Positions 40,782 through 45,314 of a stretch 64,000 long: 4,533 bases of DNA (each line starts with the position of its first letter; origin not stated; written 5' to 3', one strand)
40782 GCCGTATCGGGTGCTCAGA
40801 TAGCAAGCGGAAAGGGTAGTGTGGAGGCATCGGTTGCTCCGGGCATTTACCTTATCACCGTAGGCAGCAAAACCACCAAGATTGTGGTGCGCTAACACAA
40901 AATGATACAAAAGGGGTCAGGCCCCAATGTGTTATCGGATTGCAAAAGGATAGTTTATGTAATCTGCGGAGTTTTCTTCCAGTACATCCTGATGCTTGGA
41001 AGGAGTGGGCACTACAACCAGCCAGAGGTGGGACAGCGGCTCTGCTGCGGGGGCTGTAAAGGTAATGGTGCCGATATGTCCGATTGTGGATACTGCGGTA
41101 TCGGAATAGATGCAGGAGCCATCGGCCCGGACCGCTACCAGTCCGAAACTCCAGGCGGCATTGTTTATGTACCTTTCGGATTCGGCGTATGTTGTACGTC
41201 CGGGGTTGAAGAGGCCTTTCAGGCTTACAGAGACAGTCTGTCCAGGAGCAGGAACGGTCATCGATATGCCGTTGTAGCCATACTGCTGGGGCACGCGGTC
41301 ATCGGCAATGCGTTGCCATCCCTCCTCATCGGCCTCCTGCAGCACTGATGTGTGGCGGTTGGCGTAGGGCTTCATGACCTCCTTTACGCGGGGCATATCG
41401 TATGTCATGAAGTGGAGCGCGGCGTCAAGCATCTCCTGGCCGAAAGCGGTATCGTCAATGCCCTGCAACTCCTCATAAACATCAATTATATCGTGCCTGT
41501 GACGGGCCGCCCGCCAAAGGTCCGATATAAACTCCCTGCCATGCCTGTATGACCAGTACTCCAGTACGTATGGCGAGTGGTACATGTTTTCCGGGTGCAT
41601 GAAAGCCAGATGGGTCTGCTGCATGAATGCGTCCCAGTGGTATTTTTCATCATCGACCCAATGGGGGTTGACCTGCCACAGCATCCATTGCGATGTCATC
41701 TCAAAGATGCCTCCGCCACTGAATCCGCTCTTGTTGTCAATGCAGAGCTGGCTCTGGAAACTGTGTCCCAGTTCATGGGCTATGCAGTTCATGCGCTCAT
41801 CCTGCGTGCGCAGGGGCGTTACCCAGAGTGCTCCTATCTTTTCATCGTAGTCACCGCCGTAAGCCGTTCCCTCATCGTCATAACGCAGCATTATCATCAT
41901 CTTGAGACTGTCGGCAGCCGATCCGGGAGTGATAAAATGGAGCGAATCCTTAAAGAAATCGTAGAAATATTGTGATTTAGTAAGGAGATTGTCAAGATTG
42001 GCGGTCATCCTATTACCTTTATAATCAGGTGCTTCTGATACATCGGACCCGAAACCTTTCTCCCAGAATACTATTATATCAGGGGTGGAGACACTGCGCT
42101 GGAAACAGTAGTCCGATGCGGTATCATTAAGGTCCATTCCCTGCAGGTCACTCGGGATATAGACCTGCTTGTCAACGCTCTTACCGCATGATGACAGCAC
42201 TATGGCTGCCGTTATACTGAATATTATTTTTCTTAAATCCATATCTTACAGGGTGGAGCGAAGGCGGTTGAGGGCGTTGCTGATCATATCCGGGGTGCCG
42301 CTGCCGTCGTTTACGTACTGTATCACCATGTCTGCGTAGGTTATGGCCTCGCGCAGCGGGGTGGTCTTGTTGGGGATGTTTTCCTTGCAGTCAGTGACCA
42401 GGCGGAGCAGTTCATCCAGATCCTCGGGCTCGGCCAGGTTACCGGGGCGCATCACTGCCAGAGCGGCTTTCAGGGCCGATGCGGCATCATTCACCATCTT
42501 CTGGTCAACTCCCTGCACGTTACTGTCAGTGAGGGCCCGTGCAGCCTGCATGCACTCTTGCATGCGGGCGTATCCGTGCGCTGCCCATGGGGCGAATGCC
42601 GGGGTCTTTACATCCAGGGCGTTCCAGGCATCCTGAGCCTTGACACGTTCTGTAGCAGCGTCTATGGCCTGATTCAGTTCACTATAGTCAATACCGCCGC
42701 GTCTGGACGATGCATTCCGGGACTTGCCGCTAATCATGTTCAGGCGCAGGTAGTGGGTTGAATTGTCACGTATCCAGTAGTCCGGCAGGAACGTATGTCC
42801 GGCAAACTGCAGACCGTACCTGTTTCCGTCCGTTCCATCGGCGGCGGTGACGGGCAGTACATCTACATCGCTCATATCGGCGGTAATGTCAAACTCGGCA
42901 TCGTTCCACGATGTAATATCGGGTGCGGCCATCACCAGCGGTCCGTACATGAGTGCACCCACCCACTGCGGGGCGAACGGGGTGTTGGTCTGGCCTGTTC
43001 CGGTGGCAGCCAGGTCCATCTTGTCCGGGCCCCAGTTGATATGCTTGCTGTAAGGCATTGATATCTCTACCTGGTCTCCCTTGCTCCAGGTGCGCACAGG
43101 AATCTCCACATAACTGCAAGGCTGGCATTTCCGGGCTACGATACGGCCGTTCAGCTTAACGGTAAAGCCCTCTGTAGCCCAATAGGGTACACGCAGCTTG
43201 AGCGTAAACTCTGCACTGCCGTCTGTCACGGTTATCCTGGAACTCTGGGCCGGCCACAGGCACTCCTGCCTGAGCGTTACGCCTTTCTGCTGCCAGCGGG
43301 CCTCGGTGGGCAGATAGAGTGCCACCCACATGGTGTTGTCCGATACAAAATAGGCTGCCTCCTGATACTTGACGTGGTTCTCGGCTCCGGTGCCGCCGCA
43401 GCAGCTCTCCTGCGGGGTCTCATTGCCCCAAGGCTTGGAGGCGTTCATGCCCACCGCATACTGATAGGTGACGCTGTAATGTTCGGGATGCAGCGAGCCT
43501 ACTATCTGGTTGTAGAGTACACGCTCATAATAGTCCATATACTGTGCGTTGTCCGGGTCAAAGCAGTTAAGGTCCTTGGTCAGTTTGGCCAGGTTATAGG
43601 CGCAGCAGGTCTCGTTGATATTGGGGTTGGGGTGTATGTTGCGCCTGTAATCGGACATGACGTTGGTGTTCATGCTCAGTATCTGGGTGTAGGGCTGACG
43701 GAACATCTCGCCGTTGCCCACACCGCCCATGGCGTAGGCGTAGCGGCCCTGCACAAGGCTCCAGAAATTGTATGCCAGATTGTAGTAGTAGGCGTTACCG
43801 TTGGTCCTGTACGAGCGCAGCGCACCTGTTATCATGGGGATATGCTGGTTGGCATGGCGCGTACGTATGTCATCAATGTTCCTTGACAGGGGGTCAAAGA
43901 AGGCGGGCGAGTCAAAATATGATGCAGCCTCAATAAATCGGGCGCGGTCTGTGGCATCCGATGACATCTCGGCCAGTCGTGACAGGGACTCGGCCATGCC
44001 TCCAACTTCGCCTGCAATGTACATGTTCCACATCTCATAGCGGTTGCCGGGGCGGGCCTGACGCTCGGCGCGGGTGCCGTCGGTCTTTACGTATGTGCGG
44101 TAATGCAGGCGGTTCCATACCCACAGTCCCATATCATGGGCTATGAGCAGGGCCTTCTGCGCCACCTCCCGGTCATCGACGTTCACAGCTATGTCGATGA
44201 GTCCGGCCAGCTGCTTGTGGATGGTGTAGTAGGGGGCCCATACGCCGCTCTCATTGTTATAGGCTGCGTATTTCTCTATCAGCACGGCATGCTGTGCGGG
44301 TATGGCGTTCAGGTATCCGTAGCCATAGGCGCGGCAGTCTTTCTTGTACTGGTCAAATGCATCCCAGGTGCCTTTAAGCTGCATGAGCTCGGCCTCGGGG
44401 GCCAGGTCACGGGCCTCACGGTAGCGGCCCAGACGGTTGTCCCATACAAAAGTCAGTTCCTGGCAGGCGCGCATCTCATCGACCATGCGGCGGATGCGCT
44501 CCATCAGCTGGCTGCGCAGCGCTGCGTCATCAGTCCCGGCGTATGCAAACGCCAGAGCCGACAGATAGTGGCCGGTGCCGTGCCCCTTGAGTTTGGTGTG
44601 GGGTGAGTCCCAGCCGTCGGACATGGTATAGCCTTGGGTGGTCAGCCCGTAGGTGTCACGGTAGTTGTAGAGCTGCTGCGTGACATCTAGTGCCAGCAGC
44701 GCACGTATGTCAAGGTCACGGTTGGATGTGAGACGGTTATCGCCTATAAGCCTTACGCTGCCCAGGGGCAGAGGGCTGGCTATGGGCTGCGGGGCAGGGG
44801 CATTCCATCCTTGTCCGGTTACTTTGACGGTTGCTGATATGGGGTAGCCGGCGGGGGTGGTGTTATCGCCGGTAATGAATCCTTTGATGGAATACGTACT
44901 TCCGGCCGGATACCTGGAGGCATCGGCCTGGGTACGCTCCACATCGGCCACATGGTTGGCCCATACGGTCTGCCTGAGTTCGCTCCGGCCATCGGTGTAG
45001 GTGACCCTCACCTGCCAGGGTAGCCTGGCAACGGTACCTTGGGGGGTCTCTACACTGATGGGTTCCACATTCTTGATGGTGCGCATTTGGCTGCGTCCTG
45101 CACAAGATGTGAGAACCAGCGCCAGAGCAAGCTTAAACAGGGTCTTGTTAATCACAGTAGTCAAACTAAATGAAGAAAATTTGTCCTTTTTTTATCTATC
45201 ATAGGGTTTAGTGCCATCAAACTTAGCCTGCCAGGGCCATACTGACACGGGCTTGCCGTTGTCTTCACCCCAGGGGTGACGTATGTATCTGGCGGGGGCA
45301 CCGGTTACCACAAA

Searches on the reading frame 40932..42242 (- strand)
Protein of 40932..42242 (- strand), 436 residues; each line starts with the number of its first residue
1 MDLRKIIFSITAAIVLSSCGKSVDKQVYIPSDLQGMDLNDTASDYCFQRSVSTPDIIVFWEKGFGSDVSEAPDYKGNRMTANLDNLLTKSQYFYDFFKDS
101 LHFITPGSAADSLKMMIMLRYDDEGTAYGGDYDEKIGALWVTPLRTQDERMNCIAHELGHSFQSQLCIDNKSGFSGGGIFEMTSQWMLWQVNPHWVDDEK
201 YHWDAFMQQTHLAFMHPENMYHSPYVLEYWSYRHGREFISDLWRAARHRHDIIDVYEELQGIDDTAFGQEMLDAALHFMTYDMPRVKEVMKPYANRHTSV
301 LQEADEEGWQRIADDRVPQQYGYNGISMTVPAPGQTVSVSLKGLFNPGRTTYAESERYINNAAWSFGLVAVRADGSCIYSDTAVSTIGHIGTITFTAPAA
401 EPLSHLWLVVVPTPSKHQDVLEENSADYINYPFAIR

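Call 77: search_protein_families(library=pfam, proteins=[window:40932-42242:-], max_evalue=0.00001)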
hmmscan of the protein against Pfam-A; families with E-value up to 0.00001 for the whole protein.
window:40932-42242:- (436 aa): 1 family
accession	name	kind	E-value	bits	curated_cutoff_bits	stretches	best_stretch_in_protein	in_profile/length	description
PF19527.4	DUF6055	-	1.2e-120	403.8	27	1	22-436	4-409/417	Family of unknown function (DUF6055)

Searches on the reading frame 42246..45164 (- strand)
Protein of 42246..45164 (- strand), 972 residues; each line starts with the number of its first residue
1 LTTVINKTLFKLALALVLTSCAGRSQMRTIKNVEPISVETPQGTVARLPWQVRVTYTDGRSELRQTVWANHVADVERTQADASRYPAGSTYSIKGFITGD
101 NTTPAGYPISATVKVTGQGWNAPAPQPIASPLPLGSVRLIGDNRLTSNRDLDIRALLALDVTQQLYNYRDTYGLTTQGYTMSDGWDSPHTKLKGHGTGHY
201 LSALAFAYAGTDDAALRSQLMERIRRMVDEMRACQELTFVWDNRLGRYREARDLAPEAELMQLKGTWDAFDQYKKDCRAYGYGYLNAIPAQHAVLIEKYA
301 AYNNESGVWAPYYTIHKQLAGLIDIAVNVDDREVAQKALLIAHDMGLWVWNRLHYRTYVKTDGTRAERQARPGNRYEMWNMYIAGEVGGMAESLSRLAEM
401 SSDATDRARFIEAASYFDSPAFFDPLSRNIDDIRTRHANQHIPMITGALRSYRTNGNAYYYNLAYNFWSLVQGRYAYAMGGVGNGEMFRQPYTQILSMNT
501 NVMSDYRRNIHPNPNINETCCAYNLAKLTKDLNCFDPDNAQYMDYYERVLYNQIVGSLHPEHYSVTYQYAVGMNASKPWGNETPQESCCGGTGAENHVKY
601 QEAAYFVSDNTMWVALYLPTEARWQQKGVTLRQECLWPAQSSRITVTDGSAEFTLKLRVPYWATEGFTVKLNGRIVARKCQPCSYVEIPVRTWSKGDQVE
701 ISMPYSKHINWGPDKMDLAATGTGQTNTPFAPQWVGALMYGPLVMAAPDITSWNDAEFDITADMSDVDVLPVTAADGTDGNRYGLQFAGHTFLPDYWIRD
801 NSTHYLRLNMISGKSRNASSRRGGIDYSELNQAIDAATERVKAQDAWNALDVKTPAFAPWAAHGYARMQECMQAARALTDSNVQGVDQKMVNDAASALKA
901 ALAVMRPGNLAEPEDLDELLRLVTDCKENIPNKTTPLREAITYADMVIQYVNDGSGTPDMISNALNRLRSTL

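Call 77: search_protein_families(library=pfam, proteins=[window:42246-45164:-], max_evalue=0.00001)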
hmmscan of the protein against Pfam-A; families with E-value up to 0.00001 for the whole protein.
window:42246-45164:- (972 aa): 2 families
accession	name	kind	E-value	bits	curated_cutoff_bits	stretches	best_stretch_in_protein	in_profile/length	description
PF07944.18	Beta-AFase-like_GH127_cat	-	7.9e-54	183.5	24.9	1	144-602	8-376/376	Beta-L-arabinofuranosidase, GH127 catalytic domain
PF20736.2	Glyco_hydro127M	-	4.7e-18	65.5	24.2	1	612-704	2-94/95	Beta-L-arabinofuranosidase, GH127 middle domain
